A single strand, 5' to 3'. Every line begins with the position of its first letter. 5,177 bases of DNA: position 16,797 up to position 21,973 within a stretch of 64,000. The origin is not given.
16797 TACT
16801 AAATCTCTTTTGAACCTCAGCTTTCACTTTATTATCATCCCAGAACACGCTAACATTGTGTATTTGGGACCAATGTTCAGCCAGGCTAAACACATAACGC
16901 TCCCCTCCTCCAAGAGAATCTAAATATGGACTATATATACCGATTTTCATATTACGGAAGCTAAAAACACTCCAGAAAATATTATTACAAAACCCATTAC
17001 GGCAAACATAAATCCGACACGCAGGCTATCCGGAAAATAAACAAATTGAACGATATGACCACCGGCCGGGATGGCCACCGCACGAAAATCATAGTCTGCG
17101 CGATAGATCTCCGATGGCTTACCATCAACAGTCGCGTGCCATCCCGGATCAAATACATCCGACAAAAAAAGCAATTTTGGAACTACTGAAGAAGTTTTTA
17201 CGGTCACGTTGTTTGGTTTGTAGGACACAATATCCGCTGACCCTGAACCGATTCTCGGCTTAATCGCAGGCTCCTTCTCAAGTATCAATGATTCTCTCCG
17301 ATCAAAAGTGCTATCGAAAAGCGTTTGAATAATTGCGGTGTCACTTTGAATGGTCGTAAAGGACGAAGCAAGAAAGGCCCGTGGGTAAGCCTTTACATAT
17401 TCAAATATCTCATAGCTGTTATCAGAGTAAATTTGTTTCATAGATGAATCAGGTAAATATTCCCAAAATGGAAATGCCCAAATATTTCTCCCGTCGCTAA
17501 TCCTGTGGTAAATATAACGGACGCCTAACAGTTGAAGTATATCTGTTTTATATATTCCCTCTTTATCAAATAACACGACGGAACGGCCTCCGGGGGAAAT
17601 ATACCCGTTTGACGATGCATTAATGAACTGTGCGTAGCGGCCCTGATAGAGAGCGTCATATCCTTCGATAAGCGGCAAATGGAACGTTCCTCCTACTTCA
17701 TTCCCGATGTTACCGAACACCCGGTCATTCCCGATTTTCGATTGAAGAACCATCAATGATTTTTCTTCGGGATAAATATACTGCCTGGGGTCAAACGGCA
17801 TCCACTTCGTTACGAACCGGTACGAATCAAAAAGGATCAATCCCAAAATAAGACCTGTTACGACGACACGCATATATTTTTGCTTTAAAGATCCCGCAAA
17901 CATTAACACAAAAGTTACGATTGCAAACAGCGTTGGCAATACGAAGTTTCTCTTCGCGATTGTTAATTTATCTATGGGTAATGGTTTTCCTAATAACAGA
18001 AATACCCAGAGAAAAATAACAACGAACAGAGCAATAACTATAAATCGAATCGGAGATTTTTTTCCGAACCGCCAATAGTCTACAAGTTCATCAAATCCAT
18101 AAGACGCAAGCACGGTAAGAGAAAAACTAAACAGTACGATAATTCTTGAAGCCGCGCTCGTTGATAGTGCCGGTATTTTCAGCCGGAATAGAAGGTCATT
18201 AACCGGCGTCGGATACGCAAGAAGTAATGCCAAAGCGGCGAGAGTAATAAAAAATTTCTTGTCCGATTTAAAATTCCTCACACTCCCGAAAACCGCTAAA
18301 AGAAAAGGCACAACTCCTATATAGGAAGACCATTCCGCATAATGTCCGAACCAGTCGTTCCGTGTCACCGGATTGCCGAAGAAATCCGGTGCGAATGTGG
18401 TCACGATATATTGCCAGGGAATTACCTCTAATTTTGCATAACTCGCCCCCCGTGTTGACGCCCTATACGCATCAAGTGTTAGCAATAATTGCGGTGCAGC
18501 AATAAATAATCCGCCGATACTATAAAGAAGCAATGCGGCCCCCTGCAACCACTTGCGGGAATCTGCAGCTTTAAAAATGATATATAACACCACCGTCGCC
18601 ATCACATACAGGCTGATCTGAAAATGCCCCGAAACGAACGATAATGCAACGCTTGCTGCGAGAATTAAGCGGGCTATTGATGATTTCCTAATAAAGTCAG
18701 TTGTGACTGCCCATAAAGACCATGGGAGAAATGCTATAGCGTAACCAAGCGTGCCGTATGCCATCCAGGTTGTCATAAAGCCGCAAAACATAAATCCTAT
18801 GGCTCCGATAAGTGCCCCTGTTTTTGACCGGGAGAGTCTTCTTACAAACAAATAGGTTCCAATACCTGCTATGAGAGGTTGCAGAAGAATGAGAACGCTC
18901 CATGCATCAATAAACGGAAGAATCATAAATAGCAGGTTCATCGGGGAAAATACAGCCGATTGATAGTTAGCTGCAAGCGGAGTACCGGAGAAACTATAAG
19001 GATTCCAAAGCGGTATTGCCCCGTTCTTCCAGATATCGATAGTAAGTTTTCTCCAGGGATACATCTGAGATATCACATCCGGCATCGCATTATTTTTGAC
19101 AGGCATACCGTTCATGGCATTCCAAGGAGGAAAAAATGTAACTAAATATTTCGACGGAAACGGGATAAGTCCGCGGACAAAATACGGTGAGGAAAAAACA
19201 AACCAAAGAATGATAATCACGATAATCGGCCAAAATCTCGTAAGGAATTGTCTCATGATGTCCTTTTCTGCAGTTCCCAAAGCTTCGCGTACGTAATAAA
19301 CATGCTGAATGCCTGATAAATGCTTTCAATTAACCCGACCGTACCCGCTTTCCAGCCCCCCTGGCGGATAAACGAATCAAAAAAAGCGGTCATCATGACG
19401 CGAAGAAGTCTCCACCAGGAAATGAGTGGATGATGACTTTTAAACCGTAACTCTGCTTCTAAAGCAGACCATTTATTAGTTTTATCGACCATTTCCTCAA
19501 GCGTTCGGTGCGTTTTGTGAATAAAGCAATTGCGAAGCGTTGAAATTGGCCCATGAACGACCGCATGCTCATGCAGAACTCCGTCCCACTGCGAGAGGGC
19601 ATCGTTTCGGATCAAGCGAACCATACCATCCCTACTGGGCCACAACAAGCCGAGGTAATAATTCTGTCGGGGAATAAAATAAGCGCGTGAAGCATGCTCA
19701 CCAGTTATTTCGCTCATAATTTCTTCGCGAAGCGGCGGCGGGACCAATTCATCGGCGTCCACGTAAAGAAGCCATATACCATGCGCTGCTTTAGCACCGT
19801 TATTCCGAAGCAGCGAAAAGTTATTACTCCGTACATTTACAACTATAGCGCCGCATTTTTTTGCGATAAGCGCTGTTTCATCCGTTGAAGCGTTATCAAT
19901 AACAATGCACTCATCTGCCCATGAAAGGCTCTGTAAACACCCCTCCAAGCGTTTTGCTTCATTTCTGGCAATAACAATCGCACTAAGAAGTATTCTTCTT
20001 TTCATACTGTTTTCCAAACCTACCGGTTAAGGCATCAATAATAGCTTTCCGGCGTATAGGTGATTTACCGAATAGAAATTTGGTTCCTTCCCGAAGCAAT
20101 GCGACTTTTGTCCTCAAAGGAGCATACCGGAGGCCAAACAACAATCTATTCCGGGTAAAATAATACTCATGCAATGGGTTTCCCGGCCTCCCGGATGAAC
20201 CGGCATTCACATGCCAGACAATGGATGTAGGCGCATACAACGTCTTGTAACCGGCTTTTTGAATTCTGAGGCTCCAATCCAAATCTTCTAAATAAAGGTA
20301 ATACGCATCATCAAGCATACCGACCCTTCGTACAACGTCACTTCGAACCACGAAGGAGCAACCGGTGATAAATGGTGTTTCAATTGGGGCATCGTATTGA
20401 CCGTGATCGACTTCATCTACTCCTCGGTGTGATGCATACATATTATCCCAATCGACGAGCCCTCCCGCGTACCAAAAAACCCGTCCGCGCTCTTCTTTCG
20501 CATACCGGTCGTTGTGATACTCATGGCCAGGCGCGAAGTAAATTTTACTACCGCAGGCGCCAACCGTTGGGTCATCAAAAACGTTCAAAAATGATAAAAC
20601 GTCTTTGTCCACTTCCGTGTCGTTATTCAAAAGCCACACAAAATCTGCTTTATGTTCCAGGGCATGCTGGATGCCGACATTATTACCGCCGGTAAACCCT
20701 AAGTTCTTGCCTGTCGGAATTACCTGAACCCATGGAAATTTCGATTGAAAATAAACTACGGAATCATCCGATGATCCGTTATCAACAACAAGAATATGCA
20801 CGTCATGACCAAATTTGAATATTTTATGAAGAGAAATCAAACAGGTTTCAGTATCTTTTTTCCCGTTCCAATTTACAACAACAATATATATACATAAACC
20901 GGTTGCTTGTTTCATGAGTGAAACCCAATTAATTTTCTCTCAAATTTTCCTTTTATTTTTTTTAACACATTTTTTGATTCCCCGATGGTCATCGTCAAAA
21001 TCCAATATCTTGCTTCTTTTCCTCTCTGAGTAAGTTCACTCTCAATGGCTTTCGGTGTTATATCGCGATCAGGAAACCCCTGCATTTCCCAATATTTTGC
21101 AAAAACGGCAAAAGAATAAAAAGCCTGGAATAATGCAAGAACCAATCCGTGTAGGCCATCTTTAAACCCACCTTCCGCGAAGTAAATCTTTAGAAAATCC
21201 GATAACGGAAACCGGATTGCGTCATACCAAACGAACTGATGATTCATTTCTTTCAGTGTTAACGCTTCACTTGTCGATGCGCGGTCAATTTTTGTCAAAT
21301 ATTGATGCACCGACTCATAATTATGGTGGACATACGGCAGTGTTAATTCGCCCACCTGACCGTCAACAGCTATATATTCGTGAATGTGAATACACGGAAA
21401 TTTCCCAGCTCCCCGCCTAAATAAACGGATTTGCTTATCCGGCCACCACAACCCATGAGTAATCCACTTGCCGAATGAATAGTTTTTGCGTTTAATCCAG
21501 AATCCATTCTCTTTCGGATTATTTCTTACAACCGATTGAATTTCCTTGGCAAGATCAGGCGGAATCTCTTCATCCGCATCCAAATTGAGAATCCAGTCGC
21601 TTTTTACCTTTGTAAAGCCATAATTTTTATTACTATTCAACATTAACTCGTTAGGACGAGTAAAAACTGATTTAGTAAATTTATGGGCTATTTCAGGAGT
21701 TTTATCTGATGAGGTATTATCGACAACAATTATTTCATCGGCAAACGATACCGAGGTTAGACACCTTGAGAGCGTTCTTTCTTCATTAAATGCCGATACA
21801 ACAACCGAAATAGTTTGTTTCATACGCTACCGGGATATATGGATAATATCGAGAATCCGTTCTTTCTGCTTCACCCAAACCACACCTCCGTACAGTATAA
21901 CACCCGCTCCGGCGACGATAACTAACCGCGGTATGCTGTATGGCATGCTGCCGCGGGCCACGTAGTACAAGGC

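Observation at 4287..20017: Four YfhO-family paralogs, two translationally coupled to upstream GT2/GT4 genes (CsbB-YfhO-like pairs)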

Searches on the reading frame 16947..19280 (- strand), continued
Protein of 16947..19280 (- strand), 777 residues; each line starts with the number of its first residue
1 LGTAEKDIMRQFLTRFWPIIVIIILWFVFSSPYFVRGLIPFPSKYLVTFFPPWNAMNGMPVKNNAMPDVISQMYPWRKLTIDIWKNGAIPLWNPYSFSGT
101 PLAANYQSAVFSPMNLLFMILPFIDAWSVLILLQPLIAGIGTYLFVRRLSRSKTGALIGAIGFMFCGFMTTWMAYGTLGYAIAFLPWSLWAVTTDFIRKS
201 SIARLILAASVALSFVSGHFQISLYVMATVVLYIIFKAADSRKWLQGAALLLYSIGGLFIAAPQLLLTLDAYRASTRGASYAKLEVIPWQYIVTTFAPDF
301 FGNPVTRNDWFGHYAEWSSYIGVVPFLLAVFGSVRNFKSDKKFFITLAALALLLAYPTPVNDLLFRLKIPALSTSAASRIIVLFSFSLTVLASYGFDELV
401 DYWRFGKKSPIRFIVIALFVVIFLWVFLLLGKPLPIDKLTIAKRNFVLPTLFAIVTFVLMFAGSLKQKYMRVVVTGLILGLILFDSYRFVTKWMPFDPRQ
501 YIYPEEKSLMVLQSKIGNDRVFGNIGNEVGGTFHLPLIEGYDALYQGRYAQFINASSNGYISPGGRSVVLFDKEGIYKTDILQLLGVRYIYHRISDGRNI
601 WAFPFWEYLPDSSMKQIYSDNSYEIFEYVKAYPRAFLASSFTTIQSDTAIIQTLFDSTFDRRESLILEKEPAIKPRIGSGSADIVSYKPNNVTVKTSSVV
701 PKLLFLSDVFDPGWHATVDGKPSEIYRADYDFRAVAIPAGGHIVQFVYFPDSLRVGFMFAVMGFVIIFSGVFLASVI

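Call 46: fold_search(model_id=the predicted structure, library=pdb)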
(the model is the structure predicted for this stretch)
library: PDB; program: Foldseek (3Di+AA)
matches with E <= 10: 349; with E <= 0.001: 18
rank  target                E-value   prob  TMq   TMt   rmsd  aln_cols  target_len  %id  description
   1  6wby                  1.1e-08  1.00  0.43  0.28  19.8       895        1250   11  Single-Particle Cryo-EM Structure of Arabinofuranosyltransferase AftD from Mycobacteria, Mutant R1389S Class 2 (released 2020-05-13)
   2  6w98_A                8.1e-08  1.00  0.43  0.27  19.9       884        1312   10  Single-Particle Cryo-EM Structure of Arabinofuranosyltransferase AftD from Mycobacteria (released 2020-05-13)
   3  6wbx                  1.2e-07  1.00  0.41  0.27  21.5       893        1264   10  Single-Particle Cryo-EM Structure of Arabinofuranosyltransferase AftD from Mycobacteria, Mutant R1389S Class 1 (released 2020-05-13)
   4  5f15                  3.0e-06  1.00  0.34  0.45  14.0       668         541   12  Crystal Structure of ArnT from Cupriavidus metallidurans bound to Undecaprenyl phosphate (released 2016-02-17)
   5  5ezm                  3.8e-06  1.00  0.36  0.48  10.7       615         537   11  Crystal Structure of ArnT from Cupriavidus metallidurans in the apo state (released 2016-02-17)
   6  7oci_F                4.1e-06  1.00  0.42  0.49  13.8       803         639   10  Cryo-EM structure of yeast Ost6p containing oligosaccharyltransferase complex (released 2022-02-16)
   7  6gxc_A                8.9e-06  1.00  0.34  0.36  22.4       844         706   10  Bacterial oligosaccharyltransferase PglB in complex with an inhibitory peptide and a reactive lipid-linked oligosaccha (released 2018-11-14)
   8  6ezn_F                1.3e-05  1.00  0.44  0.51  14.6       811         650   10  Cryo-EM structure of the yeast oligosaccharyltransferase (OST) complex (released 2018-01-17)
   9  5ogl_A                2.0e-05  1.00  0.33  0.36  21.5       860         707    9  Structure of bacterial oligosaccharyltransferase PglB in complex with an acceptor peptide and an lipid-linked oligosac (released 2017-10-25)
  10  8age_A                2.9e-05  1.00  0.41  0.47  13.9       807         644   10  Structure of yeast oligosaccharylransferase complex with acceptor peptide bound (released 2022-12-07)
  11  8b6l_I                5.0e-05  1.00  0.39  0.43  14.8       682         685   10  Subtomogram average of the human Sec61-TRAP-OSTA-translocon (released 2022-12-07)
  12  7zli_A                7.1e-05  1.00  0.38  0.43  12.4       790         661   11  Cryo-EM structure of C-mannosyltransferase CeDPY19, in complex with Dol25-P-Man and bound to CMT2-Fab and anti-Fab nan (released 2023-01-11)
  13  9n9j_I                7.4e-05  1.00  0.42  0.45  13.1       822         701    9  Structure of a GRP94 folding intermediate engaged with a CCDC134- and FKBP11-bound secretory translocon (released 2025-11-19)
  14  3rce_A                1.2e-04  1.00  0.40  0.44  19.4       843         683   10  Bacterial oligosaccharyltransferase PglB (released 2011-06-15)
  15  6s7o_A                1.6e-04  1.00  0.38  0.43  13.8       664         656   12  Cryo-EM structure of human oligosaccharyltransferase complex OST-A (released 2019-12-18)
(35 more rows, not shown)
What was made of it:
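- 16947..19256 (-): YfhO4, conserved core YfhO orthogroup (769 aa from the ATG at 19256). Foldseek hits to AftD, ArnT, STT3, PglB, DPY19 and Emb, E 1e-8 to 8e-4 (call 46).
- On YfhO family (Pfam PF09586), GT-C glycosyltransferases: The 18 Foldseek hits with E <= 1e-3 are all GT-C enzymes (call 46).
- Closest known: Mycobacterial GT-C arabinosyl- and mannosyltransferases. Same: AftD is the best structural neighbour of YfhO4 (E 1e-8; call 46).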

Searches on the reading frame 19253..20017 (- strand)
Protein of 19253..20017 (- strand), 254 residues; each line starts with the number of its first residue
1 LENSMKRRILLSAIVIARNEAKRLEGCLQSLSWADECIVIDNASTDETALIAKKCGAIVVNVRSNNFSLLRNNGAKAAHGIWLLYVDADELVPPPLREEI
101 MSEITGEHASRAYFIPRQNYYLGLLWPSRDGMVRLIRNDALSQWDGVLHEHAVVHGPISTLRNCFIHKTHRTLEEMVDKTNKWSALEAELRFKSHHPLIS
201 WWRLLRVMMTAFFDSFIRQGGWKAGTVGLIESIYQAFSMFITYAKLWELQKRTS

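Call 3: search_protein_families(library=pfam, proteins=[window:19253-20017:-], max_evalue=0.01)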
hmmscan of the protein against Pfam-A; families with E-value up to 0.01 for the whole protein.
window:19253-20017:- (254 aa): 2 families
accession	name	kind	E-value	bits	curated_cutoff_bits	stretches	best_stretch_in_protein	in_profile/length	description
PF00535.33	Glycos_transf_2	-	7.2e-16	59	23.3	1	12-116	1-115/168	Glycosyl transferase family 2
PF13704.12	Glyco_tranf_2_4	-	1.1e-05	26.2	27.5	1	18-92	1-84/98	Glycosyl transferase family 2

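Call 19: search_solved_structures(query=window:19253-20017:-, max_evalue=0.01)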
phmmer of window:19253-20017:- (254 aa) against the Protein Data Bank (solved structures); distinct sequences matched with E-value up to 0.01: 5.
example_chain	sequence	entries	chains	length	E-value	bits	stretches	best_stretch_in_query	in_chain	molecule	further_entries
22ao_A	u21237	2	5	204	4.3e-14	55.8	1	8-162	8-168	GmaR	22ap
7msp_A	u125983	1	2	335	3.6e-07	33.2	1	14-151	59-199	SPbeta prophage-derived glycosyltransferase SunS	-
7msn_A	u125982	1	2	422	5.6e-07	32.6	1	14-130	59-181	SPbeta prophage-derived glycosyltransferase SunS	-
7msk_A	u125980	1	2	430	0.00054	22.8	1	15-91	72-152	Glyco_trans_2-like domain-containing protein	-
6p61_A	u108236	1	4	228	0.0027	20.5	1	4-92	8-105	Glycosyltransferase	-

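Call 21: search_protein_families(library=ncbifam, proteins=[window:19253-20017:-], max_evalue=0.001)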
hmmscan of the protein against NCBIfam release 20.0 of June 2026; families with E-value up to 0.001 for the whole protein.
window:19253-20017:- (254 aa): 5 families
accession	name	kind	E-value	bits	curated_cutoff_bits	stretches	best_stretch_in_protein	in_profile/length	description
TIGR04283.1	glyco_like_mftF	equivalog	5.8e-12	45.7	182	1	11-114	1-107/221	TIGR04283 family arsenosugar biosynthesis glycosyltransferase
NF007482.0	PRK10073.1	equivalog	3e-08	33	423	1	6-102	3-108/334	glycosyltransferase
TIGR04195.1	S_glycosyl_SunS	equivalog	5.4e-08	32.1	350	1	15-90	63-142/421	SunS family peptide S-glycosyltransferase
NF010496.0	PRK13915.1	equivalog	1.1e-05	24.7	262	1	6-64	28-93/307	glucosyl-3-phosphoglycerate synthase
TIGR03965.1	mycofact_glyco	equivalog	2.4e-05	23.4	280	1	13-92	78-167/467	mycofactocin biosynthesis glycosyltransferase MftF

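Call 54: search_solved_structures(query=A2, max_evalue=0.01)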
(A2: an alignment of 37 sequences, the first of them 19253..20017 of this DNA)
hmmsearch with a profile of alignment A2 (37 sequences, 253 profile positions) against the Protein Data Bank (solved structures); distinct sequences matched with E-value up to 0.01: 34.
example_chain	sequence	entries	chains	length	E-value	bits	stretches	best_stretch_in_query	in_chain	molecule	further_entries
22ao_A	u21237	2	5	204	6.2e-29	104.4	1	7-178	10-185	GmaR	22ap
7msp_A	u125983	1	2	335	8.7e-19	71.1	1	6-153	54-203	SPbeta prophage-derived glycosyltransferase SunS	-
7msn_A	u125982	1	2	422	1.1e-18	70.8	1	6-153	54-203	SPbeta prophage-derived glycosyltransferase SunS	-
7msk_A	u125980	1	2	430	2.4e-14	56.6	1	7-156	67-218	Glyco_trans_2-like domain-containing protein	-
5tze_C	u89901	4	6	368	7.4e-11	45.2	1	7-105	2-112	Glycosyl transferase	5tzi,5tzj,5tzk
6p61_A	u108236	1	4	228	8.1e-11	45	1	3-103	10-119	Glycosyltransferase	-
5tz8_A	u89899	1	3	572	1.6e-10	44.1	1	7-105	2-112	Glycosyl transferase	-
5hea_A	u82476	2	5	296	7.1e-09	38.7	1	6-104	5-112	Putative glycosyltransferase (GalT1)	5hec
2z87_A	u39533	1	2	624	2.6e-07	33.5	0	8-114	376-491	Chondroitin synthase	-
2z86_A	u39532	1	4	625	2.6e-07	33.5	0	8-114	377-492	Chondroitin synthase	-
3bcv_A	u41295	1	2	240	3.1e-07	33.3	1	6-104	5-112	Putative glycosyltransferase protein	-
6h1j_A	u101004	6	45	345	1e-06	31.6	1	5-102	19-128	Probable ss-1,3-N-acetylglucosaminyltransferase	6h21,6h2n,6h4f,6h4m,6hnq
3l7i_A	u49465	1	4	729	5.3e-06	29.3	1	6-93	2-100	Teichoic acid biosynthesis protein F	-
3l7m_A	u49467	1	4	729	5.3e-06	29.3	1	6-93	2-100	Teichoic acid biosynthesis protein F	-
3l7j_A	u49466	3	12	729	5.3e-06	29.2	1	6-93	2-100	Teichoic acid biosynthesis protein F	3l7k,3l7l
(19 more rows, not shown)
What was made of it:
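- It groups with GmaR, SunS and a ThuS-like enzyme rather than with GtrB, ArnC or DPMS, alone or as a profile (calls 19, 54).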

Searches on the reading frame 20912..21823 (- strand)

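Call 10: search_protein_families(library=pfam, proteins=[window:20912-21823:-], max_evalue=0.001)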
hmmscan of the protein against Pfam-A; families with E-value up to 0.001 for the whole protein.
window:20912-21823:- (303 aa): 2 families
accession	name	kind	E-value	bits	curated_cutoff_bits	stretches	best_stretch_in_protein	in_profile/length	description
PF00535.33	Glycos_transf_2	-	1.1e-22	81.1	23.3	1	6-143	1-150/168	Glycosyl transferase family 2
PF13641.12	Glyco_tranf_2_3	-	8e-05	23.2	27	1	5-99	3-111/230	Glycosyltransferase like family 2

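Call 21: search_protein_families(library=ncbifam, proteins=[window:20912-21823:-], max_evalue=0.001)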
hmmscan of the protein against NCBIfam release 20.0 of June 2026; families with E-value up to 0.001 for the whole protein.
window:20912-21823:- (303 aa): 11 families
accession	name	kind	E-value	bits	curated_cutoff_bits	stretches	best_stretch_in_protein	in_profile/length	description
TIGR04283.1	glyco_like_mftF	equivalog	9.1e-13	48.3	182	1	5-123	1-123/221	TIGR04283 family arsenosugar biosynthesis glycosyltransferase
NF007482.0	PRK10073.1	equivalog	5.8e-07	28.8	423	1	3-100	6-111/334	glycosyltransferase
NF010496.0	PRK13915.1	equivalog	7e-07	28.6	262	1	2-58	30-93/307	glucosyl-3-phosphoglycerate synthase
TIGR04195.1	S_glycosyl_SunS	equivalog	2.4e-06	26.6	350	1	4-90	58-146/421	SunS family peptide S-glycosyltransferase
NF045692.1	OglycostaseCruG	equivalog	3e-06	26.4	600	1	4-95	42-148/386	2'-O-glycosyltransferase CruG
NF050050.1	ProtGlycPglI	equivalog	4.6e-06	26.2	500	1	4-90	3-99/306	GalNAc(5)-diNAcBac-PP-undecaprenol beta-1,3-glucosyltransferase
NF047683.1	TeichurnBiosyTuaG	equivalog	7.4e-05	22.5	400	1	2-98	5-111/252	teichuronic acid biosynthesis protein TuaG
NF007986.1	PRK10714.1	equivalog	0.00014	21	529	1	4-98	7-111/316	undecaprenyl-phosphate 4-deoxy-4-formamido-L-arabinose transferase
NF038302.1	EPS_HpsE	equivalog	0.00016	20.8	300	1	6-85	4-97/307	hormogonium polysaccharide biosynthesis glycosyltransferase HpsE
TIGR03965.1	mycofact_glyco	equivalog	0.00032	19.7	280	1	3-84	74-164/467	mycofactocin biosynthesis glycosyltransferase MftF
NF038299.1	EPS_HpsN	equivalog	0.00081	18.5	425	0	4-98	2-105/317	hormogonium polysaccharide biosynthesis glycosyltransferase HpsN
